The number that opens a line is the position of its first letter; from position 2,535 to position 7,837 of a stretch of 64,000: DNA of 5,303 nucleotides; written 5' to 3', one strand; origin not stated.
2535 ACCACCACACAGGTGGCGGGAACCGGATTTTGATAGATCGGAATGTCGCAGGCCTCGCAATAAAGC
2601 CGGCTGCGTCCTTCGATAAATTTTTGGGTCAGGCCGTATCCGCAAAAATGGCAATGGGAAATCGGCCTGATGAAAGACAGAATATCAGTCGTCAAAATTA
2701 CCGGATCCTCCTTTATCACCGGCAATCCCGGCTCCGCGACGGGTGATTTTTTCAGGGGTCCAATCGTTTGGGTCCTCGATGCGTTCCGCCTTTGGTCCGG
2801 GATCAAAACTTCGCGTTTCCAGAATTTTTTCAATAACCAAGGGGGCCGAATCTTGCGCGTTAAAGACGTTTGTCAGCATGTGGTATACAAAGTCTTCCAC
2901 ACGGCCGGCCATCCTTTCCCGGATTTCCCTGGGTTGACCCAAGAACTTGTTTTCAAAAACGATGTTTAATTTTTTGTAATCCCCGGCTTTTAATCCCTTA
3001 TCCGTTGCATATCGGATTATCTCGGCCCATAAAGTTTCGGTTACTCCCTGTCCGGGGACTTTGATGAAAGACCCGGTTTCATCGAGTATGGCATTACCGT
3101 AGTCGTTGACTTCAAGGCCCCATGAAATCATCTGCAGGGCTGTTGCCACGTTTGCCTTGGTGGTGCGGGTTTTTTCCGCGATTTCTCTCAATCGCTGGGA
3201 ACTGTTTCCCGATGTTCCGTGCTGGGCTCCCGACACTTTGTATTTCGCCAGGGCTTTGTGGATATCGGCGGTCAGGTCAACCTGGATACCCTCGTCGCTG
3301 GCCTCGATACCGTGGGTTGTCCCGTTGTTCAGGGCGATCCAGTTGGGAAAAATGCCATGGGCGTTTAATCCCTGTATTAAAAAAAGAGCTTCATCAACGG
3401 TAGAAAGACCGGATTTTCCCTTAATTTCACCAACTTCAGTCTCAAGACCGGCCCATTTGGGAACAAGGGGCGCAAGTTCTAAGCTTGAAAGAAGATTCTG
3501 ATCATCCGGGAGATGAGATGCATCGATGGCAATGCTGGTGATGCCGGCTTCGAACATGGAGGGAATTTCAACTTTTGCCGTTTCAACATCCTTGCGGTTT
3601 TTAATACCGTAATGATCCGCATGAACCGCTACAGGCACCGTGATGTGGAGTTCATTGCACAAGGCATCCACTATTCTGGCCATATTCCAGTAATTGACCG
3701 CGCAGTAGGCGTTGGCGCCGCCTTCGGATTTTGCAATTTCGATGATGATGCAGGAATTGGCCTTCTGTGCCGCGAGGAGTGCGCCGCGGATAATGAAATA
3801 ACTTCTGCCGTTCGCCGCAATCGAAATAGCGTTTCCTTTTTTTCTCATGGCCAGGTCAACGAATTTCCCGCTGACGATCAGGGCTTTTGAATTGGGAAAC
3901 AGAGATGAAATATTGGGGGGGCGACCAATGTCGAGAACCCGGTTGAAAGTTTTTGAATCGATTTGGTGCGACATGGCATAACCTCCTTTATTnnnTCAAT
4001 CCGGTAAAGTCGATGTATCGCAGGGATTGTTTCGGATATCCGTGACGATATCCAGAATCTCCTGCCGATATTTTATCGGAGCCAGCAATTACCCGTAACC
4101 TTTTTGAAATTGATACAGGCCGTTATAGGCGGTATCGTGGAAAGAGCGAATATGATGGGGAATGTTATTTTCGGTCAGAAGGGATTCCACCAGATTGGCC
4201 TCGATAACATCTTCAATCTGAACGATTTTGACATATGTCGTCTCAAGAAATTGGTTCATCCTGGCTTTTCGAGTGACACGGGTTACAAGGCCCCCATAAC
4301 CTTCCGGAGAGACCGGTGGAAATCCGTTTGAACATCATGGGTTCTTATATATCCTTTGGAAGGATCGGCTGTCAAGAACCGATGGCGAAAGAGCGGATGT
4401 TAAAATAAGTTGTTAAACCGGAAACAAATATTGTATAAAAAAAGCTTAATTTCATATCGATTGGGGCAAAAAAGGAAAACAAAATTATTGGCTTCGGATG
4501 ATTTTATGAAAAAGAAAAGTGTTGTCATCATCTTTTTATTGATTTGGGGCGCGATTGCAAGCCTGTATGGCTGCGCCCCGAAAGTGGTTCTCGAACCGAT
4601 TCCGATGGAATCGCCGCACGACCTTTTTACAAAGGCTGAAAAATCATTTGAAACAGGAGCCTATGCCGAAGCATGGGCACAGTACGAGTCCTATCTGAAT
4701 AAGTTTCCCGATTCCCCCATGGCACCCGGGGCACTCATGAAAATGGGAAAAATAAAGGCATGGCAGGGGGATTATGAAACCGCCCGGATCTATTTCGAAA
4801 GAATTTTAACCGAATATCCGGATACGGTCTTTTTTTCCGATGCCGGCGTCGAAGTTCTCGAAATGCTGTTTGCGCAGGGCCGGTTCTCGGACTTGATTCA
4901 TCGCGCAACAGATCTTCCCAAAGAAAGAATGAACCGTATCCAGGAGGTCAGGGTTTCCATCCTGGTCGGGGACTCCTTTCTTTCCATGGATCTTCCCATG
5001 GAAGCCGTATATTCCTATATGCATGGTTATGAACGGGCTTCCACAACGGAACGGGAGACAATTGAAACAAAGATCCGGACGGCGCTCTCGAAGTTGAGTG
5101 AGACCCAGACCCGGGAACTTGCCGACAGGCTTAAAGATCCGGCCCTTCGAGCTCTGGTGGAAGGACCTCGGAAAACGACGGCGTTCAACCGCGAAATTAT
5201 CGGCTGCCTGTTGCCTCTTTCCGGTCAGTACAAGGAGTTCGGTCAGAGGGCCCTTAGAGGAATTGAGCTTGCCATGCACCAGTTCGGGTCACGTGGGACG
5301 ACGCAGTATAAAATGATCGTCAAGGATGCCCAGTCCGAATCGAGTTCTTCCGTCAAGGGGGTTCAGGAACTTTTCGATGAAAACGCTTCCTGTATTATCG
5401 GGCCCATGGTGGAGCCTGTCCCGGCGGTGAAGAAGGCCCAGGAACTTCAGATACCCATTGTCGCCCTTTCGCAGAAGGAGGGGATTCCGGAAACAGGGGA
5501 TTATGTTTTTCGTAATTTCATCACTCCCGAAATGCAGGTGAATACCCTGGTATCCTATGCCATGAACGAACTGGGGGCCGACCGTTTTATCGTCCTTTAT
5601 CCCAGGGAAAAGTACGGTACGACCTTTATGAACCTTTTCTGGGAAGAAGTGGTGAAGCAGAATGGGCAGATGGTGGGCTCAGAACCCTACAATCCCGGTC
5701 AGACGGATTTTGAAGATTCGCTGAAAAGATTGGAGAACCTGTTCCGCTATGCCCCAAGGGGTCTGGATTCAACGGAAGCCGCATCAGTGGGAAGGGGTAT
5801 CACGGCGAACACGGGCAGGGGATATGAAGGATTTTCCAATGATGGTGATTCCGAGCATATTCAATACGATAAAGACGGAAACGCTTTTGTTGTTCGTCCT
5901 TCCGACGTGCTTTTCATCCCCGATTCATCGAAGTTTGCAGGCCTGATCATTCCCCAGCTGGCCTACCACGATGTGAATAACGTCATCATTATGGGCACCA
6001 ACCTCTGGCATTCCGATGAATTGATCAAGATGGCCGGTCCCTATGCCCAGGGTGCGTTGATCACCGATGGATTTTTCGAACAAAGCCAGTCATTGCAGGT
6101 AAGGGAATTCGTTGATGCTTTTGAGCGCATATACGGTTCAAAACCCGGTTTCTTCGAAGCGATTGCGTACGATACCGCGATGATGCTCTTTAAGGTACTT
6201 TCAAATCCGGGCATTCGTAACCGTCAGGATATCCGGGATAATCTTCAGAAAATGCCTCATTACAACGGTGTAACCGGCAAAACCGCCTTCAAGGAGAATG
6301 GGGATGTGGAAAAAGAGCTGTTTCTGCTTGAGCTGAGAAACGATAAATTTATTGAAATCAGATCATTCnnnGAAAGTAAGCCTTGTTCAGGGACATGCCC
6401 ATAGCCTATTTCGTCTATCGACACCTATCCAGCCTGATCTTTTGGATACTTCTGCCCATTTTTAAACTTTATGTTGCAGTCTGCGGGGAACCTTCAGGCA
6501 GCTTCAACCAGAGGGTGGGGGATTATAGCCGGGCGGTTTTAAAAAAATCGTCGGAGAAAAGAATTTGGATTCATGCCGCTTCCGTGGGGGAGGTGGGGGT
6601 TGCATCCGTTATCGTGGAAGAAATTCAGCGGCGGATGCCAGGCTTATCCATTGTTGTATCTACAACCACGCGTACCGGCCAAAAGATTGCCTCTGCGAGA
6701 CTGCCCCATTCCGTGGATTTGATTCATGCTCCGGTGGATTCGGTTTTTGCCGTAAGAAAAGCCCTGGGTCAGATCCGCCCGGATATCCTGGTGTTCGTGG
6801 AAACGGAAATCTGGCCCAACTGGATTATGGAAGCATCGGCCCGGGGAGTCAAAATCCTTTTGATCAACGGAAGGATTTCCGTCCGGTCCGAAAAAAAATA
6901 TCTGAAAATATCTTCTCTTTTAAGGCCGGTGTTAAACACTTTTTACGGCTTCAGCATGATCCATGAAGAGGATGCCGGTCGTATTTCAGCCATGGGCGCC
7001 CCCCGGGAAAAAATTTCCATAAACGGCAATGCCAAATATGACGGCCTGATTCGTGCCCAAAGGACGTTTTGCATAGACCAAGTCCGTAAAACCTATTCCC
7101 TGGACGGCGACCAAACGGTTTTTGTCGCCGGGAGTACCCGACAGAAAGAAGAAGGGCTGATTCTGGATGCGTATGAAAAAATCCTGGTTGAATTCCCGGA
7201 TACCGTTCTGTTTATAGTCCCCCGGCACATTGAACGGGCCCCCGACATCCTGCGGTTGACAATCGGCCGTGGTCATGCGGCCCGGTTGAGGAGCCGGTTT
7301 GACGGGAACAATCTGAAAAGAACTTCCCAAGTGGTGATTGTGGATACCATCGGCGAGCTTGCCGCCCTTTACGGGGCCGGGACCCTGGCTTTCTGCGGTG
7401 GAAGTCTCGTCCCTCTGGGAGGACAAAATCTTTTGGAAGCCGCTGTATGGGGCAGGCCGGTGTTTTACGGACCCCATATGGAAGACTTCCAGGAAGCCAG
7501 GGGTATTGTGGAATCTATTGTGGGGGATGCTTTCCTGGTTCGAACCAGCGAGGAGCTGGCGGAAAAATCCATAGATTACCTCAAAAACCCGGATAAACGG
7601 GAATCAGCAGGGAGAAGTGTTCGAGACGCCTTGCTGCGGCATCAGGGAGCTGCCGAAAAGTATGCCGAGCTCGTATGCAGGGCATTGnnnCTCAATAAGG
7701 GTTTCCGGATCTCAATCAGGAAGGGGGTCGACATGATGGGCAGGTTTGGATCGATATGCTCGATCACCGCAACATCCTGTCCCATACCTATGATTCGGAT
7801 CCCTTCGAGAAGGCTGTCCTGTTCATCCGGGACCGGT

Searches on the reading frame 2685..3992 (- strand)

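Call 60: search_protein_families(library=pfam, proteins=[window:2685-3992:-], max_evalue=0.0001)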
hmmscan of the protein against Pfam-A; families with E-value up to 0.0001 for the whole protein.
window:2685-3992:- (435 aa): 1 family
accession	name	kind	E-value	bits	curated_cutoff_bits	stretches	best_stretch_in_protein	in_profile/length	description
PF01116.26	F_bP_aldolase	-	9.1e-24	84.9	25.5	1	52-291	12-238/277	Fructose-bisphosphate aldolase class-II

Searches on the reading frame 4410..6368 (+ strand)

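Call 11: search_protein_families(library=pfam, proteins=[window:4410-6368:+], max_evalue=0.001)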
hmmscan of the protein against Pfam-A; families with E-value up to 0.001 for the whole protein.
window:4410-6368:+ (653 aa): 7 families
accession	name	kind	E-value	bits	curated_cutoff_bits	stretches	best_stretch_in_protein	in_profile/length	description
PF13458.12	Peripla_BP_6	-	3.1e-42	145.9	31.7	2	264-442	4-187/343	Periplasmic binding protein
PF01094.35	ANF_receptor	-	2.7e-08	33.7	25.4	1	290-443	11-171/353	Receptor family ligand binding region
PF13174.12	TPR_6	-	6.4e-08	33.2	26.3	1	108-139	2-33/33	Tetratricopeptide repeat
PF13525.12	YfiO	-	9.7e-07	29.2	25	1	68-138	4-74/203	Outer membrane lipoprotein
PF13433.12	Peripla_BP_5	-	3.5e-06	26.8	27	0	264-440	3-183/363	Periplasmic binding protein domain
PF13428.12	TPR_14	-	1.2e-05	26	23.5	0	107-139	2-34/44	Tetratricopeptide repeat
PF04348.19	LppC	-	1.9e-05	23.9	28.8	1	264-426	221-382/563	LppC putative lipoprotein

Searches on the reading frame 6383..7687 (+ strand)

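Call 11: search_protein_families(library=pfam, proteins=[window:6383-7687:+], max_evalue=0.001)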
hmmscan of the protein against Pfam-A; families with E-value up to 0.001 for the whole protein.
window:6383-7687:+ (435 aa): 1 family
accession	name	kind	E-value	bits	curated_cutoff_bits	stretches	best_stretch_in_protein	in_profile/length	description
PF04413.22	Glycos_transf_N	-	1e-55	188.5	23.9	1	41-220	3-178/179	3-Deoxy-D-manno-octulosonic-acid transferase (kdotransferase)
